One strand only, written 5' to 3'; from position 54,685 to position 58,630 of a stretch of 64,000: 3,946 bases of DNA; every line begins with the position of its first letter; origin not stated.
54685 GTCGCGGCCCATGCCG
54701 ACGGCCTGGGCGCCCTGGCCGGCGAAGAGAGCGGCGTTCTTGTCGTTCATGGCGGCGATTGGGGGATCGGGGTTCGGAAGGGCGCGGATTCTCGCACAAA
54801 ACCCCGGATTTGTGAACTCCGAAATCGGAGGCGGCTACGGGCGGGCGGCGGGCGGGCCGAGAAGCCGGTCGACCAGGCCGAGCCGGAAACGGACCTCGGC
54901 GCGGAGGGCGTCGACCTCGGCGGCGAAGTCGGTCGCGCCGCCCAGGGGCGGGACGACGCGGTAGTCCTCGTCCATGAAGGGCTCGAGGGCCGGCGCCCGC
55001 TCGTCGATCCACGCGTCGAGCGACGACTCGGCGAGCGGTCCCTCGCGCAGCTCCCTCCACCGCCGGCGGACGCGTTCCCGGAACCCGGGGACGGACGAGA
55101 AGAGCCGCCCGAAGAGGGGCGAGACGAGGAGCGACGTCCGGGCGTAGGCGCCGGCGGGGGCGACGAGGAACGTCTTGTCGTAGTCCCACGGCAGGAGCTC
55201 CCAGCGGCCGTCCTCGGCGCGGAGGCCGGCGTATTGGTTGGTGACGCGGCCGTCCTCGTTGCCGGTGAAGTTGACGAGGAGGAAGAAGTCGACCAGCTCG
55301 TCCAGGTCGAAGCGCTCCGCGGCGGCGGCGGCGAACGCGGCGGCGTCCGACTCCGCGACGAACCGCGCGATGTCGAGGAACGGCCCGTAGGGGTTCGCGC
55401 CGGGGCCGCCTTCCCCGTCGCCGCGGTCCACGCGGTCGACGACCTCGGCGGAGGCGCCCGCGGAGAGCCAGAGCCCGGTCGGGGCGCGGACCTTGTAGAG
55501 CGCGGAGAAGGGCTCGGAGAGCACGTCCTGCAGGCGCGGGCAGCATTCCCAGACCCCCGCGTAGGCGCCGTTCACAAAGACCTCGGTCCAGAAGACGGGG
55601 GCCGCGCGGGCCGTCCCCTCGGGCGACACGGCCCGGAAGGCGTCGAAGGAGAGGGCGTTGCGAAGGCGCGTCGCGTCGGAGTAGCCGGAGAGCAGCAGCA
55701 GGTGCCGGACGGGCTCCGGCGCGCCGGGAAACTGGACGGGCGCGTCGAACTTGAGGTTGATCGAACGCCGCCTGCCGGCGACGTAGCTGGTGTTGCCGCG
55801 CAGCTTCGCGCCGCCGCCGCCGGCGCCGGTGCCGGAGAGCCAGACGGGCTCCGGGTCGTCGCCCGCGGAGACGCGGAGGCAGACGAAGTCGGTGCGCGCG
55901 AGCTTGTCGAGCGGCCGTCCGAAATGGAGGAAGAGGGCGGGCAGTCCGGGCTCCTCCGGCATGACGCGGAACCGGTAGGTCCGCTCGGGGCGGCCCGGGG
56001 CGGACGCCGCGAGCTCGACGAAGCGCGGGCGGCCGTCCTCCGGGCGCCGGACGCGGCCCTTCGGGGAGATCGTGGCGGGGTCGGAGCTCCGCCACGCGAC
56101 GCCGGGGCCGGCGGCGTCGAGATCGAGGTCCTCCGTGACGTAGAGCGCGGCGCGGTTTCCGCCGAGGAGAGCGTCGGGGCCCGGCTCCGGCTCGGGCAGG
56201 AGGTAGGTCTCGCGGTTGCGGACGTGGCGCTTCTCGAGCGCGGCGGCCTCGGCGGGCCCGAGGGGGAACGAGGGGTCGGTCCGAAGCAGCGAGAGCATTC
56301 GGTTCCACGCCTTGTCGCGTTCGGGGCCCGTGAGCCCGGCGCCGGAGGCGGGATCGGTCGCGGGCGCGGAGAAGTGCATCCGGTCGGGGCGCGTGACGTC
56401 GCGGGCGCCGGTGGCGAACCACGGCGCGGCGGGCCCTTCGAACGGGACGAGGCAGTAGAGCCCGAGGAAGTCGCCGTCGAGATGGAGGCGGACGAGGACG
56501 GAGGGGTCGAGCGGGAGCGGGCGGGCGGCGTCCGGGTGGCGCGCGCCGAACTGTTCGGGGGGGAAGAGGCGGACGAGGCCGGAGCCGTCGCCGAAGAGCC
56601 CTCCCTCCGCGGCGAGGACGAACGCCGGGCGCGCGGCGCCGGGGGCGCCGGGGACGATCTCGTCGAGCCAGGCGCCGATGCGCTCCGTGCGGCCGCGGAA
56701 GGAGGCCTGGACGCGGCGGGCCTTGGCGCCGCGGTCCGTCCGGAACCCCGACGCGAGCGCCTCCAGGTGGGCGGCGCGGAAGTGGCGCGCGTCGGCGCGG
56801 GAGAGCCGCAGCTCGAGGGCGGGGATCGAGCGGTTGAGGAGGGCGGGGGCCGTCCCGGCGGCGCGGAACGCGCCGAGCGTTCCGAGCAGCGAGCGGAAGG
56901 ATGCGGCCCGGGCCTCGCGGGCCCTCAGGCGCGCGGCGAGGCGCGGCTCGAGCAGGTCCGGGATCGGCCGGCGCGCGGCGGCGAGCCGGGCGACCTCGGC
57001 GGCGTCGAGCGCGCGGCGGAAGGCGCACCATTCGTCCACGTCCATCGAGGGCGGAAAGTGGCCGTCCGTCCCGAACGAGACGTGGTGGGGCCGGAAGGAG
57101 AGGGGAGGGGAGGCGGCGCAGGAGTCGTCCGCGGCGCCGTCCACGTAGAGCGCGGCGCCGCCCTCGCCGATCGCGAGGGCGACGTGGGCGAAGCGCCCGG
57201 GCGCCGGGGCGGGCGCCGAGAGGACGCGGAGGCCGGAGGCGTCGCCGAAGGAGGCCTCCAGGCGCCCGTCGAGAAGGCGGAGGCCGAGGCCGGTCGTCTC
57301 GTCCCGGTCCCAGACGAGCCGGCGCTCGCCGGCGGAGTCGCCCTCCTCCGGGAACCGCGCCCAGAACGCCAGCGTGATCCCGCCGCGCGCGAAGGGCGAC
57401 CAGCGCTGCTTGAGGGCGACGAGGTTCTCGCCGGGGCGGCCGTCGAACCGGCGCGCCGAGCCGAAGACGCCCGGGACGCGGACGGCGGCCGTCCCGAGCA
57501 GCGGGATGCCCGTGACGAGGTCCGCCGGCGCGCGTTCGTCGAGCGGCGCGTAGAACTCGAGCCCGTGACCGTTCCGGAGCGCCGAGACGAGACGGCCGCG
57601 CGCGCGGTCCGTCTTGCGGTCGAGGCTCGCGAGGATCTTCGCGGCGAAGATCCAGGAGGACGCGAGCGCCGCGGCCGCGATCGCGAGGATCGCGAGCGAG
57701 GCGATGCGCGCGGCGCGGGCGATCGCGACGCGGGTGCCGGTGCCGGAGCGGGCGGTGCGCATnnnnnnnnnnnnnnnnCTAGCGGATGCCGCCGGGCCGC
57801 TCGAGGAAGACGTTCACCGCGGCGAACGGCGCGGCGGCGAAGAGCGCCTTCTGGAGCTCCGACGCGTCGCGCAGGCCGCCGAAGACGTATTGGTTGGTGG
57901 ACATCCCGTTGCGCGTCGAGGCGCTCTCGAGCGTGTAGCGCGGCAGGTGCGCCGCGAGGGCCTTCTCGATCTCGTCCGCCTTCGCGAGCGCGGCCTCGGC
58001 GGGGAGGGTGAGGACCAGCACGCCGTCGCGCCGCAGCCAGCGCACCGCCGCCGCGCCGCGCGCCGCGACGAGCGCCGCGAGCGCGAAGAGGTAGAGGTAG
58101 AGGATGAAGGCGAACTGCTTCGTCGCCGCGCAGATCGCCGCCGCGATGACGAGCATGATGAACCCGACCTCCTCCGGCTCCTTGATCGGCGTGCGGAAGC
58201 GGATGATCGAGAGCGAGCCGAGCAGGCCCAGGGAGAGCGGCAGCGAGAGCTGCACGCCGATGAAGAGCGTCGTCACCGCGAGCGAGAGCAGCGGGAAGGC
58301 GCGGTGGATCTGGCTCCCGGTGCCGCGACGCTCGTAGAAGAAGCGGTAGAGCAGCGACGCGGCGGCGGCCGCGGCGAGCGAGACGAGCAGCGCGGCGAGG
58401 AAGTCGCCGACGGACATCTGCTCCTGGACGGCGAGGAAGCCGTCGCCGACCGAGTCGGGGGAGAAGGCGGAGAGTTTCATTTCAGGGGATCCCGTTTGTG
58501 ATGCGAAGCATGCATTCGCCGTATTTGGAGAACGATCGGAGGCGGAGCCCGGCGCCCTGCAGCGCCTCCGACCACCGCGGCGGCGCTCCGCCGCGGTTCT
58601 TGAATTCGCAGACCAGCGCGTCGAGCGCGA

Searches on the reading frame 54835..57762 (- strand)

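Call 69: search_protein_families(library=pfam, proteins=[window:54835-57762:-], max_evalue=0.001)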
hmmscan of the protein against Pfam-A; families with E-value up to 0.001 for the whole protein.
window:54835-57762:- (975 aa): 3 families
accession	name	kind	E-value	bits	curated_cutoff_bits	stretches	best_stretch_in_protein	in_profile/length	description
PF08757.17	CotH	-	1.2e-30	107.6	23.8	1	654-961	3-319/322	CotH kinase protein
PF13385.13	Laminin_G_3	-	3e-08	34.4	27.6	1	122-258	12-151/151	Concanavalin A-like lectin/glucanases superfamily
PF20578.4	aBig_2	-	5.3e-05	23.4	27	1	541-586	20-69/89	Atrophied bacterial Ig domain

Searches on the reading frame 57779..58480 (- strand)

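Call 69: search_protein_families(library=pfam, proteins=[window:57779-58480:-], max_evalue=0.001)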
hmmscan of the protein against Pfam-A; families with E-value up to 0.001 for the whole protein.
window:57779-58480:- (233 aa): 1 family
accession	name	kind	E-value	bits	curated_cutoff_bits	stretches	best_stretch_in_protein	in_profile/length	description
PF16316.10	DUF4956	-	8.2e-14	52.1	30.6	1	39-178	3-143/169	Domain of unknown function (DUF4956)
